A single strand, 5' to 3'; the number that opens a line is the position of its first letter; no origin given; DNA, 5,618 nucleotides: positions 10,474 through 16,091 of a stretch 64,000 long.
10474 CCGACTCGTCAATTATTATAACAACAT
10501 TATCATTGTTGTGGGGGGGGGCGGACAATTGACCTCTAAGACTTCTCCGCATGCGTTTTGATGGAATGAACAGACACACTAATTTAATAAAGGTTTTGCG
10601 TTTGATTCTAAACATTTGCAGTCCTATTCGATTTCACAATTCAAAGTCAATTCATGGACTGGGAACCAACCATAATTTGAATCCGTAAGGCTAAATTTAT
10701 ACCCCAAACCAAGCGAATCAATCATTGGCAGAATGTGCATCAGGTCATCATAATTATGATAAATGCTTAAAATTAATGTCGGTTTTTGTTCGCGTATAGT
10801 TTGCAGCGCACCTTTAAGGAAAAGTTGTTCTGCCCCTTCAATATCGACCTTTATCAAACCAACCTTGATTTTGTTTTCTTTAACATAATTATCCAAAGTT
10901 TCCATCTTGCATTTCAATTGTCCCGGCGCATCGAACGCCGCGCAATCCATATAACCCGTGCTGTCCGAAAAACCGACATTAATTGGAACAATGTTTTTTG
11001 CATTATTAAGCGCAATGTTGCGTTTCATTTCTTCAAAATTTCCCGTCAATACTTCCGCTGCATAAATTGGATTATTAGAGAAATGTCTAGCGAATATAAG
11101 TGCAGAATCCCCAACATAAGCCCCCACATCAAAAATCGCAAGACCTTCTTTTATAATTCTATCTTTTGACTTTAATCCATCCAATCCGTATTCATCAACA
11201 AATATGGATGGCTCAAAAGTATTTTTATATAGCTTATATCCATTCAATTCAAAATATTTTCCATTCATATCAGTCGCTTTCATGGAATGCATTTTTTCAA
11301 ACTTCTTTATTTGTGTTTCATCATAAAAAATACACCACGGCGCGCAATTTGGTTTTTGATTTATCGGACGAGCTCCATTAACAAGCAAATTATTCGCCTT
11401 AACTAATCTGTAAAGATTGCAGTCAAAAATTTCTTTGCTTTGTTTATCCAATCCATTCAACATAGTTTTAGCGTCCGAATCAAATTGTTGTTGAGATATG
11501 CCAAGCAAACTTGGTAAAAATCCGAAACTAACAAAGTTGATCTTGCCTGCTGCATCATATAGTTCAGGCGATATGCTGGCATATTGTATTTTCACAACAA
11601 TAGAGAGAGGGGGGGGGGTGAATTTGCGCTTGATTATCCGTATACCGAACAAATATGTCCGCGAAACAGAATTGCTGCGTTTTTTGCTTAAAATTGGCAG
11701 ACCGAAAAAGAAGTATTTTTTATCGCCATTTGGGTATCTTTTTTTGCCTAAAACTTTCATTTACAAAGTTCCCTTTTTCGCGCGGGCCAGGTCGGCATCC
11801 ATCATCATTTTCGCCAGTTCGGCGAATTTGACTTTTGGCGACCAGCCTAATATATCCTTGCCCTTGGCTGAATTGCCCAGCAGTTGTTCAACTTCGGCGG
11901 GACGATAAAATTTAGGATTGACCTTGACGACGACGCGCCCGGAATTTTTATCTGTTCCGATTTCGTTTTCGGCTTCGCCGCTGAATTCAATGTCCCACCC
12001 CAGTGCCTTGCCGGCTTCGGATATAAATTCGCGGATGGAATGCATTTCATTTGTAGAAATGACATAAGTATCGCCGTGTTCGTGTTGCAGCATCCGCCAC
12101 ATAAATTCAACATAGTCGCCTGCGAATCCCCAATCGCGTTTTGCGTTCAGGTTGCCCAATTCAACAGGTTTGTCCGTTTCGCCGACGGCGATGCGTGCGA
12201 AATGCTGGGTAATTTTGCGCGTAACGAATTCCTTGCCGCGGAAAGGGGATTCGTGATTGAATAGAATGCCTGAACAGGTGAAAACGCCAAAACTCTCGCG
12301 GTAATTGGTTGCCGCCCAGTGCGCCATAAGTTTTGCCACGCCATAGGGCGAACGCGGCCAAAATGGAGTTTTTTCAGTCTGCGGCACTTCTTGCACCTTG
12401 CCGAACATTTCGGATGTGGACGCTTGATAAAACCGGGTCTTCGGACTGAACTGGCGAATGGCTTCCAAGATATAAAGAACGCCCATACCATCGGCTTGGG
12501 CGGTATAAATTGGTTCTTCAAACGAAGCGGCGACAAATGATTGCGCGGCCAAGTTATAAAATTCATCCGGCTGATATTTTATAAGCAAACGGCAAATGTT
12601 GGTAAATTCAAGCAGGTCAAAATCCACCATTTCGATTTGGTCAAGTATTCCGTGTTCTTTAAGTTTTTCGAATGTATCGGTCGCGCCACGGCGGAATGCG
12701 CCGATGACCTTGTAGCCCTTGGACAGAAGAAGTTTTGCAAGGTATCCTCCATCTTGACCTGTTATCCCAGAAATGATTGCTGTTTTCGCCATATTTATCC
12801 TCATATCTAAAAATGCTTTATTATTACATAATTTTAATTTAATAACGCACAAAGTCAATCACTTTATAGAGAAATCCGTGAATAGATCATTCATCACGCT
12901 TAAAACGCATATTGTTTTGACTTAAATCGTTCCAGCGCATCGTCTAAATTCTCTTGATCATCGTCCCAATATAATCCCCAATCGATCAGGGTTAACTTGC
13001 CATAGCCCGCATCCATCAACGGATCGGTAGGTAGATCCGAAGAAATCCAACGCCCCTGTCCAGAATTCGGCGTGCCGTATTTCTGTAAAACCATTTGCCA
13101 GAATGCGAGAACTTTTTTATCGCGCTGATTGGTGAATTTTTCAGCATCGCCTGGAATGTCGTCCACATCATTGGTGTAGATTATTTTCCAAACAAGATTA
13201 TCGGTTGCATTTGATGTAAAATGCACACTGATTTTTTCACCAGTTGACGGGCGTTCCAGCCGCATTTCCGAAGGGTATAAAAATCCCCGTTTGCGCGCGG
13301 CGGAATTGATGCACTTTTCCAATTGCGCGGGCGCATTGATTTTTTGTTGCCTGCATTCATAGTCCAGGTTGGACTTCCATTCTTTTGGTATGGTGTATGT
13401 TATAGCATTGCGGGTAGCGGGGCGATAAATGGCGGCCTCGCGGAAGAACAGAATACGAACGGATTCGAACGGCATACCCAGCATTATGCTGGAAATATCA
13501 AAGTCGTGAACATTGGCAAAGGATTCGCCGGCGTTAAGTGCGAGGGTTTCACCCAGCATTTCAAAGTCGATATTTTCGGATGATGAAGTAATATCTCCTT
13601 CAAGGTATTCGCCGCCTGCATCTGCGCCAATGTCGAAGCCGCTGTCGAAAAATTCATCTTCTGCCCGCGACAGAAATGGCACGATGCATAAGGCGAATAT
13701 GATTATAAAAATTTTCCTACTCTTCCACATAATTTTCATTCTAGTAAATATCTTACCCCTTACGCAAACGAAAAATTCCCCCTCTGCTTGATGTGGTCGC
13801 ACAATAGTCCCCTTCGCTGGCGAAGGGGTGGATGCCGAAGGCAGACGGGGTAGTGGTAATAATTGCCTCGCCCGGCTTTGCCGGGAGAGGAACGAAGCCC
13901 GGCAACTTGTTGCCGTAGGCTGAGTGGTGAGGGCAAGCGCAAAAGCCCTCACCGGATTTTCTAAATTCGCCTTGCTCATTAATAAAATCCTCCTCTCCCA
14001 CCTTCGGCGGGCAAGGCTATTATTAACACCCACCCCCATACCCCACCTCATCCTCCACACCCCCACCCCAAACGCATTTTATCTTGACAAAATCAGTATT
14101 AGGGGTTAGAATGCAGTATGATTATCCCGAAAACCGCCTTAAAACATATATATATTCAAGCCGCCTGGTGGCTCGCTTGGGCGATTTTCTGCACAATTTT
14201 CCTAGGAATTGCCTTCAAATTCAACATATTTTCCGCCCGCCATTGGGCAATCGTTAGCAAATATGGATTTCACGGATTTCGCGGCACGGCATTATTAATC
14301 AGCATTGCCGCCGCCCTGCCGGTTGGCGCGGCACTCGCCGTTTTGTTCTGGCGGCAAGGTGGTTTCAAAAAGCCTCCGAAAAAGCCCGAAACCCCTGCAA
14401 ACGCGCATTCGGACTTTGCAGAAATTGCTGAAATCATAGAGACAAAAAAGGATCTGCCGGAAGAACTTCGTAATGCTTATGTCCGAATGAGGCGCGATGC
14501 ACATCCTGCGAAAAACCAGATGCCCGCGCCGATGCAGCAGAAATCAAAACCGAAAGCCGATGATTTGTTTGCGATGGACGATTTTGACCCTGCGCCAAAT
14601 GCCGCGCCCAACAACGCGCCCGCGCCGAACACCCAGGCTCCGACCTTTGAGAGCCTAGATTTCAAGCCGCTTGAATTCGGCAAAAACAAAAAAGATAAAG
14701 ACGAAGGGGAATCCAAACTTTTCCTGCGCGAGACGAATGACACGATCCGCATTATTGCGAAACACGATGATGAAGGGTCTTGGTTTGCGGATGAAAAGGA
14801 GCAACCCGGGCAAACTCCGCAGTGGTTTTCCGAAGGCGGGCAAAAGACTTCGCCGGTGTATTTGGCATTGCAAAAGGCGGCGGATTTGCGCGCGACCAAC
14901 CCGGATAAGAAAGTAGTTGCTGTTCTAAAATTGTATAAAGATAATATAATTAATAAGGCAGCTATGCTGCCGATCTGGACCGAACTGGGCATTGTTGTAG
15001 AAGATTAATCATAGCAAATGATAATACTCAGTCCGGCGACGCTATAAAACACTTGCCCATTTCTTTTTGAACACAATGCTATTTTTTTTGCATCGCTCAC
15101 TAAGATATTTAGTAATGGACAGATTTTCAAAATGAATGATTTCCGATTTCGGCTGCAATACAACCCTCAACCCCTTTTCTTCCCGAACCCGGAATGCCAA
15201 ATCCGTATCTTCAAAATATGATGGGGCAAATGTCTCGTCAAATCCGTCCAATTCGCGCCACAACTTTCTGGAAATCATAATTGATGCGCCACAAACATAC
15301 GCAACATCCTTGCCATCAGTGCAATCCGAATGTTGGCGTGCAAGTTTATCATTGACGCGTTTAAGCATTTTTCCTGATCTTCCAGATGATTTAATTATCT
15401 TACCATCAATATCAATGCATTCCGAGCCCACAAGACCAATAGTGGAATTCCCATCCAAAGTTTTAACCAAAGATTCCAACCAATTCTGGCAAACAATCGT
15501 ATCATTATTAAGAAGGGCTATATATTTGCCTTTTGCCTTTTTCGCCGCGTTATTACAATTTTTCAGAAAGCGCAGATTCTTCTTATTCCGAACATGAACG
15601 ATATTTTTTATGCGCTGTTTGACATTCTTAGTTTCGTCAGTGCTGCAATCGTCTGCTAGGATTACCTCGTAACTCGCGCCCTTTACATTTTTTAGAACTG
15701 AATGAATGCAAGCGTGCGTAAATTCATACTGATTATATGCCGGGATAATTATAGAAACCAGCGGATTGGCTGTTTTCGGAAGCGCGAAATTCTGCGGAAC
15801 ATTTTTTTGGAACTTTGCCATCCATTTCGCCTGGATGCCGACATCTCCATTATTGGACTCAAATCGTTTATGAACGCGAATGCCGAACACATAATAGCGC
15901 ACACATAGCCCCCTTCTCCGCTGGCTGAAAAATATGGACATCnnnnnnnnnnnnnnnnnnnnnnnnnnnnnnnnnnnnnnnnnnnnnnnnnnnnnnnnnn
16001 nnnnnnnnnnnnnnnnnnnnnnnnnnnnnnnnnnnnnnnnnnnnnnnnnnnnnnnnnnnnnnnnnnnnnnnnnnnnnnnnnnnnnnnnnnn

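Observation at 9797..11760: Homopolymeric C9/C10 tracts inside two glycan-modifying genes of the rml/gmd cluster (phase-variable LPS/capsule decoration)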

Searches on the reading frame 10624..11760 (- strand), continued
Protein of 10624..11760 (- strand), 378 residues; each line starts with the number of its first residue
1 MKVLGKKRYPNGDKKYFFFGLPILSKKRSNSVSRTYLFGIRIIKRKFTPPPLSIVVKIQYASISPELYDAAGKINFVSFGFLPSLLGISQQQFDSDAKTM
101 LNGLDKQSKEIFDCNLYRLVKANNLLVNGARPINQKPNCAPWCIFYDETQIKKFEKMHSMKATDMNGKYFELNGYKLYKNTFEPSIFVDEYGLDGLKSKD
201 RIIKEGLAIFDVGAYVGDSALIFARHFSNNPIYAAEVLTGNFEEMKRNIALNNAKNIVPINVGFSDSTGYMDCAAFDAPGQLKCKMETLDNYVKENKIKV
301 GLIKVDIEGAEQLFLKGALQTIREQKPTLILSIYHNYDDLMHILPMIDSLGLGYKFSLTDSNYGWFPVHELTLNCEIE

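Call 75: search_protein_families(library=pfam, proteins=[L003:7781-8617:+, L003:8621-9007:+, L005:442-1272:+, L013:5950-6300:-, L013:5355-5927:-], max_evalue=0.001)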
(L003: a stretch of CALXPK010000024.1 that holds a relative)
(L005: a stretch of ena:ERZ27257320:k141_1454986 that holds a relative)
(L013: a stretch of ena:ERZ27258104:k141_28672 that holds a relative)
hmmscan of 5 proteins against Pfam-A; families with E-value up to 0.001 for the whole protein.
L003:7781-8617:+ (278 aa): 1 family
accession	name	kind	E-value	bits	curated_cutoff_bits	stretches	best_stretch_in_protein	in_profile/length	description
PF01969.22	Ni_insertion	-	1.7e-86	291.2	22.1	1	5-275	1-254/375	Nickel insertion protein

L003:8621-9007:+ (128 aa): 1 family
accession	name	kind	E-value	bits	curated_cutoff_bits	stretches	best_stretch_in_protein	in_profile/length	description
PF01969.22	Ni_insertion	-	1.7e-28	100.3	22.1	1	1-115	260-374/375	Nickel insertion protein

L005:442-1272:+ (276 aa): 2 families
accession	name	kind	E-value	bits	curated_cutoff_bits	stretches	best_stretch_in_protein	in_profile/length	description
PF05050.19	Methyltransf_21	-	2.4e-18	67.3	22.7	1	108-258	1-171/173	Methyltransferase FkbM domain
PF02475.24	TRM5-TYW2_MTfase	-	0.00016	22.1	28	1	99-161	33-93/164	TRM5/TYW2 methyltransferase domain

L013:5950-6300:- (116 aa): 1 family
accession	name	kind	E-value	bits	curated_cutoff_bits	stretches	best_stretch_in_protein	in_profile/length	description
PF00535.33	Glycos_transf_2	-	1e-07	32.5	23.3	1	10-66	2-49/168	Glycosyl transferase family 2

L013:5355-5927:- (190 aa): 1 family
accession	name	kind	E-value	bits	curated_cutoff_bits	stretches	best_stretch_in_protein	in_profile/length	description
PF00535.33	Glycos_transf_2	-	5.6e-08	33.3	23.3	1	5-107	59-166/168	Glycosyl transferase family 2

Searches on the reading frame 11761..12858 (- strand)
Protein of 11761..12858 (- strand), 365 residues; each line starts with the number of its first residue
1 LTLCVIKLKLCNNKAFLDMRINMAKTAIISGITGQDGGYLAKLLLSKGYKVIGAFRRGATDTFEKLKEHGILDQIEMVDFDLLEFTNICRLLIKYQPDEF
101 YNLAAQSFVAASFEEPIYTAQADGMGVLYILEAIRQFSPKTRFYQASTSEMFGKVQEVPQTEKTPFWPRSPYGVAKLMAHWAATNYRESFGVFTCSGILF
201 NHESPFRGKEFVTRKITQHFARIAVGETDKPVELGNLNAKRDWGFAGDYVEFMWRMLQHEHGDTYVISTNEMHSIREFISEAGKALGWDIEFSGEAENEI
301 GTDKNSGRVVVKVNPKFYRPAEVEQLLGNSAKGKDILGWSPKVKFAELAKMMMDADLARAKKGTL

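Call 6: search_protein_families(library=pfam, proteins=[window:11761-12858:-], max_evalue=0.01)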
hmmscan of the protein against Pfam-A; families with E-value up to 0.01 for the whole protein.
window:11761-12858:- (365 aa): 3 families
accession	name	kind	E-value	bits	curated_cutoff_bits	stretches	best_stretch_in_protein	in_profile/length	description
PF16363.11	GDP_Man_Dehyd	-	1.7e-124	416.1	27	1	29-352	2-332/332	GDP-mannose 4,6 dehydratase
PF01370.27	Epimerase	-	2e-64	217.7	20.9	1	28-267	2-239/240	NAD dependent epimerase/dehydratase family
PF04321.23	RmlD_sub_bind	-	0.00022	20.9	27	1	28-209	4-157/287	RmlD substrate binding domain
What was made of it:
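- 11761..12792 (-): GDP-mannose 4,6-dehydratase (gmd); its stop abuts the methyltransferase start codon, so it is probably the first gene of a gmd-MT-AT unit. PF16363 at E 1.7e-124 (call 6).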

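Call 29: find_encoding_contigs(protein=window:11761-12792:-, flank=5000, max_places=10)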
Protein window:11761-12792:- (343 aa): 1 contig read that carries it; 1 place shown.
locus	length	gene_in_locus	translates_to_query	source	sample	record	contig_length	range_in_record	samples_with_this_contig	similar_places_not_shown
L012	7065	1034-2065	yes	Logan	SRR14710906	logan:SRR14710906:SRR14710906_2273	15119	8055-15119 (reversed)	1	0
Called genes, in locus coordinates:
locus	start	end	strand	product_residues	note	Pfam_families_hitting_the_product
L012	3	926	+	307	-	?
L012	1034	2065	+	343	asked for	PF01370:Epimerase, PF16363:GDP_Man_Dehyd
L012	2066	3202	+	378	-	PF05050:Methyltransf_21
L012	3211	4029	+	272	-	-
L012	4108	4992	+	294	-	PF00483:NTP_transferase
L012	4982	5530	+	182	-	PF00908:dTDP_sugar_isom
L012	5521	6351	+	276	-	PF01370:Epimerase, PF04321:RmlD_sub_bind, PF16363:GDP_Man_Dehyd, PF02719:Polysacc_synt_2 (weak)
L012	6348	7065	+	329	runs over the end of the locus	PF01073:3Beta_HSD, PF01370:Epimerase, PF02719:Polysacc_synt_2, PF04321:RmlD_sub_bind, PF07993:NAD_binding_4, PF16363:GDP_Man_Dehyd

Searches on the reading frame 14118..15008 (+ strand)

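Call 6: search_protein_families(library=pfam, proteins=[window:14118-15008:+], max_evalue=0.01)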
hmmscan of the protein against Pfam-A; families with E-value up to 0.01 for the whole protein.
window:14118-15008:+ (296 aa): 0 families

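Call 19: search_protein_families(library=ncbifam, proteins=[window:14118-15008:+], max_evalue=0.01)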
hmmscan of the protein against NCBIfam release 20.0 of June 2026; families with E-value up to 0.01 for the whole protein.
window:14118-15008:+ (296 aa): 0 families

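Call 62: search_protein_families(library=pfam, proteins=[window:14118-15008:+], max_evalue=1)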
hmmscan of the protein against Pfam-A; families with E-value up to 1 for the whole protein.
window:14118-15008:+ (296 aa): 1 family
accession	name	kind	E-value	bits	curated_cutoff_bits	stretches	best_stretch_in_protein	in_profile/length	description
PF00226.36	DnaJ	-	0.72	10.4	27.8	0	114-134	14-34/63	DnaJ domain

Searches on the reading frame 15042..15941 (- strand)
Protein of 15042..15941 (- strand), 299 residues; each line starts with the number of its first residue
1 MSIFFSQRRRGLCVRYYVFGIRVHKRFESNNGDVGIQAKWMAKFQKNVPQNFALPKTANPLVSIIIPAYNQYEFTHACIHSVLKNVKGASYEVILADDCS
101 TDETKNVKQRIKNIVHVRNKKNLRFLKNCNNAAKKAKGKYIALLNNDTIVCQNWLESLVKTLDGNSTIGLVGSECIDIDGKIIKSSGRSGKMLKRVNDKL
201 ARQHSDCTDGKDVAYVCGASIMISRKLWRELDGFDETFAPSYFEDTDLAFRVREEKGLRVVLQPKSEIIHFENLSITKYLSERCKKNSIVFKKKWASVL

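Call 19: search_protein_families(library=ncbifam, proteins=[window:15042-15941:-], max_evalue=0.01)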
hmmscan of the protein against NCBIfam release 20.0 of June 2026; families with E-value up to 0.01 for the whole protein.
window:15042-15941:- (299 aa): 24 families
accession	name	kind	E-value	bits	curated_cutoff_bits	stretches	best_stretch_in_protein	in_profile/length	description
TIGR03965.1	mycofact_glyco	equivalog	1.4e-22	80.2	280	1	57-284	71-294/467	mycofactocin biosynthesis glycosyltransferase MftF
NF053739.1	GlytfEpsEBac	equivalog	2.4e-17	62.8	450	1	60-254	1-187/265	glycosyltransferase EpsE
NF047683.1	TeichurnBiosyTuaG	equivalog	1.3e-15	57.8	400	1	58-184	4-134/252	teichuronic acid biosynthesis protein TuaG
TIGR04283.1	glyco_like_mftF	equivalog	1.2e-14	54.5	182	1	62-261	1-178/221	TIGR04283 family arsenosugar biosynthesis glycosyltransferase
NF041875.1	EPS_EpsD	equivalog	3.6e-14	52.9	370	1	62-280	1-217/325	exopolysaccharide biosynthesis glycosyltransferase EpsD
NF050050.1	ProtGlycPglI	equivalog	7.2e-13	48.6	500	1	60-193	2-136/306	GalNAc(5)-diNAcBac-PP-undecaprenol beta-1,3-glucosyltransferase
TIGR03937.1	PgaC_IcaA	equivalog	1.3e-12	47.5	422.3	1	46-171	31-159/407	poly-beta-1,6-N-acetyl-D-glucosamine synthase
NF041394.1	GtaseAglG_Halo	equivalog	4.6e-12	45.8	440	1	62-270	3-215/304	glucosyl-dolichyl phosphate glucuronosyltransferase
NF007482.0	PRK10073.1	equivalog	9.3e-11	41.3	423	1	58-160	4-108/334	glycosyltransferase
NF038299.1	EPS_HpsN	equivalog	7.9e-10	38.2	425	1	60-273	1-223/317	hormogonium polysaccharide biosynthesis glycosyltransferase HpsN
TIGR03111.1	glyc2_xrt_Gpos1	hypoth_equivalog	2.4e-09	36.5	363.95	1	56-195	45-189/439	TIGR03111 family XrtG-associated glycosyltransferase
TIGR04440.1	glyco_TIGR04440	domain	8.7e-09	35.4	70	1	62-173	2-117/215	TIGR00180 family glycosyltransferase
NF007453.0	PRK10018.1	equivalog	1.8e-08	34.4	382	1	57-156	3-105/280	colanic acid biosynthesis glycosyltransferase WcaA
TIGR03469.1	HpnB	hypoth_equivalog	3e-08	33.1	379.25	1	55-120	39-104/386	hopene-associated glycosyltransferase HpnB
TIGR04017.1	WcaA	equivalog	4.5e-08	33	495.75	1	57-155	2-103/279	colanic acid biosynthesis glycosyltransferase WcaA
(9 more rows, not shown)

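Call 62: search_protein_families(library=pfam, proteins=[window:15042-15941:-], max_evalue=1)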
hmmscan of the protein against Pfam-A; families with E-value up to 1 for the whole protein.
window:15042-15941:- (299 aa): 8 families
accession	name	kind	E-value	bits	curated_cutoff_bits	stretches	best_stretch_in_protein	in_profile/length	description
PF00535.33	Glycos_transf_2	-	5e-27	95.3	23.3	1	63-228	1-164/168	Glycosyl transferase family 2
PF13641.12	Glyco_tranf_2_3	-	9.5e-15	55.7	27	1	62-282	3-223/230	Glycosyltransferase like family 2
PF13712.12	Glyco_tranf_2_5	-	1.6e-09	38.2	27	1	114-283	32-203/210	Glycosyltransferase like family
PF10111.15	Glyco_tranf_2_2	-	3.8e-07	30.3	27.3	1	63-254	1-201/276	Glycosyltransferase like family 2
PF13632.12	Glyco_trans_2_3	-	3.5e-05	24.1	27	1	140-268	1-121/198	Glycosyl transferase family group 2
PF13506.12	Glyco_transf_21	-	0.00093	19.1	21.7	1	127-265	20-149/174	Glycosyl transferase family 21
PF00175.26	NAD_binding_1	-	0.0081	17.2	22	1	192-223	73-104/109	Oxidoreductase NAD-binding domain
PF02709.20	Glyco_transf_7C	-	0.04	14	23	1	216-265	19-67/78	N-terminal domain of galactosyltransferase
